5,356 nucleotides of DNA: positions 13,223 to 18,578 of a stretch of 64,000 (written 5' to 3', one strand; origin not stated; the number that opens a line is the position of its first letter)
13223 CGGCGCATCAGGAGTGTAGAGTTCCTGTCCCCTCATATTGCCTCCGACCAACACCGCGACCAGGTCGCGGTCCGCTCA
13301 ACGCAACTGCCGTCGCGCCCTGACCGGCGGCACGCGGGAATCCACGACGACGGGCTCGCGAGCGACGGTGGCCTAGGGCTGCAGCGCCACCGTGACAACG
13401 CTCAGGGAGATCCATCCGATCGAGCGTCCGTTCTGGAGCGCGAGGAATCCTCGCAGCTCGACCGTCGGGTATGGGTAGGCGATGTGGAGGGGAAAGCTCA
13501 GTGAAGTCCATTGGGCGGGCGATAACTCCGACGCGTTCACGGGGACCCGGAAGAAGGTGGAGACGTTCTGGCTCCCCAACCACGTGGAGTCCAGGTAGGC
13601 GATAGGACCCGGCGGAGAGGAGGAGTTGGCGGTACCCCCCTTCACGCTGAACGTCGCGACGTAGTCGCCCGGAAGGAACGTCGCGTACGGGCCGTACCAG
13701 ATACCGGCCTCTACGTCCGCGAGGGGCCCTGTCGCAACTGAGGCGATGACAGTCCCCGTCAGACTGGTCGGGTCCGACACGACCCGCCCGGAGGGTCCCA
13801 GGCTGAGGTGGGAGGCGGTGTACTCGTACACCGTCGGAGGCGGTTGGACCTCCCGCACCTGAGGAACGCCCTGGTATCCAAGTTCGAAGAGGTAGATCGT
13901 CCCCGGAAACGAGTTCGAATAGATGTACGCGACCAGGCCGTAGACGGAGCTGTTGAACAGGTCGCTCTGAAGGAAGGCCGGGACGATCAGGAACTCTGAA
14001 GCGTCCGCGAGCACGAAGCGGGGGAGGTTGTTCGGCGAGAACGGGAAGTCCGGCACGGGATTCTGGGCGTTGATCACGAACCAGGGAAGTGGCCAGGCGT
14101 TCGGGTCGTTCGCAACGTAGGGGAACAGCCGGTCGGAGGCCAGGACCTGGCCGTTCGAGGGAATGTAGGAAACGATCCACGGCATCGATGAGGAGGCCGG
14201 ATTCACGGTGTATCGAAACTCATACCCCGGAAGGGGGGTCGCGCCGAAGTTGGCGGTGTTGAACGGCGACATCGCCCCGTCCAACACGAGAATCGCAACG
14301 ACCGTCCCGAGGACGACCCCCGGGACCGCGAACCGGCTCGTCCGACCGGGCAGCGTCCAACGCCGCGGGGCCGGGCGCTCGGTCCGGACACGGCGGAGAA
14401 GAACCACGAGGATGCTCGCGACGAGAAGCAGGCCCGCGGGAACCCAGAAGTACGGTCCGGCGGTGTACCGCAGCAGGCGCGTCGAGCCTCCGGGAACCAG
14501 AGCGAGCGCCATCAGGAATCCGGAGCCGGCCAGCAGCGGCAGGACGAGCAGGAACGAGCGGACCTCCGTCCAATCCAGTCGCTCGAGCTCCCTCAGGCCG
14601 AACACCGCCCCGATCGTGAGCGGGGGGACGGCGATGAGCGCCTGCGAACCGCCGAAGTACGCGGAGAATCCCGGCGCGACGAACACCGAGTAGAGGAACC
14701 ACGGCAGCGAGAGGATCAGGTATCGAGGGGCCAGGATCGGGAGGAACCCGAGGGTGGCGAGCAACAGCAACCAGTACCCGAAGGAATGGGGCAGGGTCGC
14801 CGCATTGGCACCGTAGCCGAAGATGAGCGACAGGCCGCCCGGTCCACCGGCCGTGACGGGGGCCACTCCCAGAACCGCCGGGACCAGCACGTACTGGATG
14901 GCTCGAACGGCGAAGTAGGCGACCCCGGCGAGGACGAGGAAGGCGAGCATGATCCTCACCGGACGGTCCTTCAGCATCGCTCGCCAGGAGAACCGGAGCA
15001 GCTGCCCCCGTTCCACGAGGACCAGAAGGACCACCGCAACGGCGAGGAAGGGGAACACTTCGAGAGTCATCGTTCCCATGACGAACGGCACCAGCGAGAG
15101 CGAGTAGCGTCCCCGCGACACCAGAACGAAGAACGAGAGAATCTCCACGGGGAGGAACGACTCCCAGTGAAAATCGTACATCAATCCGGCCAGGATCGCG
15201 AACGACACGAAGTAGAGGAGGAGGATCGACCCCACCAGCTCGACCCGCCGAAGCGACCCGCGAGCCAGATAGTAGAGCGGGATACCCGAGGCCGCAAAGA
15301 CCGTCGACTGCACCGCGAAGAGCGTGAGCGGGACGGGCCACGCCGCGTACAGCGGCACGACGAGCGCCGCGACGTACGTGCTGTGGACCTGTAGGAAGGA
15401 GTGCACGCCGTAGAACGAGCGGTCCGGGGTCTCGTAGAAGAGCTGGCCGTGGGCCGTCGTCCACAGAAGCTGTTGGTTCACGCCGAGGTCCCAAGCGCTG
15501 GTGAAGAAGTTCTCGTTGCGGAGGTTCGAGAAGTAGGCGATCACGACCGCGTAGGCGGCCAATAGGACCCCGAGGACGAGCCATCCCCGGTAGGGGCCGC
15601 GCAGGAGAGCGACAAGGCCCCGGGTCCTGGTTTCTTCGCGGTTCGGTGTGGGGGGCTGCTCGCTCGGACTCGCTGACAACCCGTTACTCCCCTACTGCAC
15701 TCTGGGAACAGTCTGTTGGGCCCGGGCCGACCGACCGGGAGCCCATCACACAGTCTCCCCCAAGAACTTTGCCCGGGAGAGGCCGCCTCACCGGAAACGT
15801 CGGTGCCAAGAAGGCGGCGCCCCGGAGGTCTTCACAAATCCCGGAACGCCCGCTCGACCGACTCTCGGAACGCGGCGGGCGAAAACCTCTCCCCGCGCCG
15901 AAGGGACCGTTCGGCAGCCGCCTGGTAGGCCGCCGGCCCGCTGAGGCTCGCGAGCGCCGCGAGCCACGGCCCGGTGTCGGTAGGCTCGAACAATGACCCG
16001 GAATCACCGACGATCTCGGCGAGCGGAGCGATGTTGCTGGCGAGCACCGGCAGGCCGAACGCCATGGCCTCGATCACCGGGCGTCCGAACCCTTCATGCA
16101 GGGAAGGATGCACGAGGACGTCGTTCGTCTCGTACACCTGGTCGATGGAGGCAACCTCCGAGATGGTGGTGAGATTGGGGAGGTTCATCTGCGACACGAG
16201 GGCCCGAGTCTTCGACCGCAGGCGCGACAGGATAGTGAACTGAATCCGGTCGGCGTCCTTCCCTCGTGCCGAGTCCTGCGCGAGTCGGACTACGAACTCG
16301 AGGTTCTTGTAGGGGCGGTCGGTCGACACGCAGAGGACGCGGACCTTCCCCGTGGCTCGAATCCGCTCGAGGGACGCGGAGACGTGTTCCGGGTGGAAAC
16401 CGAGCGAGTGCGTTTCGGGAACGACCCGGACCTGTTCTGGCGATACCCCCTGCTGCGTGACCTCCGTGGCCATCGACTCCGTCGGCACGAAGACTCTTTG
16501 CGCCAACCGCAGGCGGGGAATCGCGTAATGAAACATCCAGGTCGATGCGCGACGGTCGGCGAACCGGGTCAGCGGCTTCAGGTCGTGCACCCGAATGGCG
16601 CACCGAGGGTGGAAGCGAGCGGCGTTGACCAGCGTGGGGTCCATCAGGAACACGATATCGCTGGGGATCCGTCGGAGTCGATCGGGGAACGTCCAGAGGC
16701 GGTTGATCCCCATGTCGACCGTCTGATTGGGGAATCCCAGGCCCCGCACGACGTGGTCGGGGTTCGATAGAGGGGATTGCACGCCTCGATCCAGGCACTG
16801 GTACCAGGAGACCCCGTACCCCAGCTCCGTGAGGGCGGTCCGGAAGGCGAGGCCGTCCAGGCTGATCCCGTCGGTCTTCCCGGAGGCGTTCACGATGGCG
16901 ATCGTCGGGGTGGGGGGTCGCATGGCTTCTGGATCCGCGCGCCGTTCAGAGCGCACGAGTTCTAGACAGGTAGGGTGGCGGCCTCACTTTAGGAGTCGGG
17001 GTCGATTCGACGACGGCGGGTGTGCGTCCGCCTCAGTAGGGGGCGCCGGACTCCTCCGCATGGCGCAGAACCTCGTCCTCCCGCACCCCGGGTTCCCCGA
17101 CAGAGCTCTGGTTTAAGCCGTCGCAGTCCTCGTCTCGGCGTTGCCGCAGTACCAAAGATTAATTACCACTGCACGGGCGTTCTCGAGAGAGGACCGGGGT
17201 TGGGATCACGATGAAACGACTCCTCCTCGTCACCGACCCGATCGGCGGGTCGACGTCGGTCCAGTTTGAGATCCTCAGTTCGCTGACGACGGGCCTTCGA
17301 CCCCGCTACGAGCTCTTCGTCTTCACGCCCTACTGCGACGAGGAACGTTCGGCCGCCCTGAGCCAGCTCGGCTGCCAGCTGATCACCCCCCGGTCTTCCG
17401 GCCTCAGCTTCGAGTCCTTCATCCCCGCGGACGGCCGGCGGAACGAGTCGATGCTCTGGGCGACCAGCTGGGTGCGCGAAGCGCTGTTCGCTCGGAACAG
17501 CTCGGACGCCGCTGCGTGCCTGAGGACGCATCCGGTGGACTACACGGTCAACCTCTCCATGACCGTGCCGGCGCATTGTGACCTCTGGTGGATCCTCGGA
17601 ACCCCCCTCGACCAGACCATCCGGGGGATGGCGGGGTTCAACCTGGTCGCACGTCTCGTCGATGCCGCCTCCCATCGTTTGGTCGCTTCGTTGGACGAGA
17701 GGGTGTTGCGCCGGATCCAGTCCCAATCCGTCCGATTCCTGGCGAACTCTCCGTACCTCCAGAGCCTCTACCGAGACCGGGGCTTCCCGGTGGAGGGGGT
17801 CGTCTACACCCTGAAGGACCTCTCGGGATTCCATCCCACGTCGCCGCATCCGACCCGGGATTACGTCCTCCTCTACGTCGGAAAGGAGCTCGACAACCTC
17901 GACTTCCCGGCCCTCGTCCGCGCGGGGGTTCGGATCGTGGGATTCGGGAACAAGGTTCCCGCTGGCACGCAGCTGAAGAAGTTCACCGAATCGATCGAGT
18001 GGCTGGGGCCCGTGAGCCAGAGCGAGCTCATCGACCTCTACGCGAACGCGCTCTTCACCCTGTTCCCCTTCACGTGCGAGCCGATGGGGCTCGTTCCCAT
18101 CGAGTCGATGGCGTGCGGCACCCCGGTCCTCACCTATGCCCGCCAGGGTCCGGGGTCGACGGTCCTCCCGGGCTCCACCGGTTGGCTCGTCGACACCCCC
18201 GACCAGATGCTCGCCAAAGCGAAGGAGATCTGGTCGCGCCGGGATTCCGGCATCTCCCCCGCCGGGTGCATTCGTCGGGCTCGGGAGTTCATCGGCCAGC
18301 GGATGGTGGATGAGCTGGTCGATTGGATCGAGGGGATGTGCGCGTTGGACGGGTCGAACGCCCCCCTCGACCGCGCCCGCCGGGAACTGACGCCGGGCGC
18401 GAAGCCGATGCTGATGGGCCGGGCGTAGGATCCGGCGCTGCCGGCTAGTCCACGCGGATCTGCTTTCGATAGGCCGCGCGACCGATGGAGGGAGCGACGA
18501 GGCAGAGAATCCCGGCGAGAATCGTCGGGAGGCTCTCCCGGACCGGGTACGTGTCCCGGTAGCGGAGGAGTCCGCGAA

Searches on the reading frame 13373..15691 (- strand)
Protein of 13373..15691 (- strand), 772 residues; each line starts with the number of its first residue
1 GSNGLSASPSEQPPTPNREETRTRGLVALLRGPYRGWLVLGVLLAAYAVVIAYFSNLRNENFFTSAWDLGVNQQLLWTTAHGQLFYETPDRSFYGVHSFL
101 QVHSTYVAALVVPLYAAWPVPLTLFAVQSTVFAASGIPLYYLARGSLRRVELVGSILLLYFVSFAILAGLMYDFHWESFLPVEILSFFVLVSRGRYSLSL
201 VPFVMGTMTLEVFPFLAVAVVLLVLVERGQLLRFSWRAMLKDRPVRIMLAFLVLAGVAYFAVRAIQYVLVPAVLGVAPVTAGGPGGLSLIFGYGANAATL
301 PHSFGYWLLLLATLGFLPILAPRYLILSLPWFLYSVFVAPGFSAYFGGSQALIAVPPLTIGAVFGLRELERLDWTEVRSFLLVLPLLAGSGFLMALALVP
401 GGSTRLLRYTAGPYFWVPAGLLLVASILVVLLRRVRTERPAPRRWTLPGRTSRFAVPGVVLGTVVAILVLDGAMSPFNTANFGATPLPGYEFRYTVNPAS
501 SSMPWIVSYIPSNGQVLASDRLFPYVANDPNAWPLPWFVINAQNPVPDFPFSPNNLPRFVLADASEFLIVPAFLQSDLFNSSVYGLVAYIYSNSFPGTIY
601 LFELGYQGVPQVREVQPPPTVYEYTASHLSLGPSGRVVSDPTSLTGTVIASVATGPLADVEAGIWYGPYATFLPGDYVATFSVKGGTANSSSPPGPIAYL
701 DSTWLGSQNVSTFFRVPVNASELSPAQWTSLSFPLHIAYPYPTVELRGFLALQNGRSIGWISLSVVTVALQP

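Call 15: search_protein_families(library=pfam, proteins=[window:13373-15691:-], max_evalue=0.001)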
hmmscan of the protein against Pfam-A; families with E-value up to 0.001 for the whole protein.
window:13373-15691:- (772 aa): 1 family
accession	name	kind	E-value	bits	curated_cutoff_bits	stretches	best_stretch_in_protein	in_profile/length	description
PF09852.15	DUF2079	-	3.2e-31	109.4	28.2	1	60-393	3-331/459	Predicted membrane protein (DUF2079)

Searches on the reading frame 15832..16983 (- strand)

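Call 15: search_protein_families(library=pfam, proteins=[window:15832-16983:-], max_evalue=0.001)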
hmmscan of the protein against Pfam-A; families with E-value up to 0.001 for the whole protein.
window:15832-16983:- (383 aa): 5 families
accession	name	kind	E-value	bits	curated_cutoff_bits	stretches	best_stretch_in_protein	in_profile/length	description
PF13692.12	Glyco_trans_1_4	-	1.8e-18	67.6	27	1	215-347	3-139/142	Glycosyl transferases group 1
PF00534.26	Glycos_transf_1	-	1.5e-17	64.2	26.4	1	211-337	13-145/172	Glycosyl transferases group 1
PF13439.12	Glyco_transf_4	-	4.8e-09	36.9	28.5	1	49-189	13-163/170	Glycosyltransferase Family 4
PF20706.3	GT4-conflict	-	1.8e-08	34.2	26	1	188-328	173-323/385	Family 4 Glycosyltransferase in conflict systems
PF13579.12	Glyco_trans_4_4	-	6.7e-07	30.2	29.7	1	50-189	13-156/158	Glycosyl transferase 4-like domain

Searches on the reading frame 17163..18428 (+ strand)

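Call 15: search_protein_families(library=pfam, proteins=[window:17163-18428:+], max_evalue=0.001)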
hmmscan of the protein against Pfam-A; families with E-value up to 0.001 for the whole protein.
window:17163-18428:+ (421 aa): 2 families
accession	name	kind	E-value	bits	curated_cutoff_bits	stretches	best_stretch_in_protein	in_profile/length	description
PF00534.26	Glycos_transf_1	-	1e-16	61.4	26.4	1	275-354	72-152/172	Glycosyl transferases group 1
PF13692.12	Glyco_trans_1_4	-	3.6e-14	53.7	27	1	254-355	34-138/142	Glycosyl transferases group 1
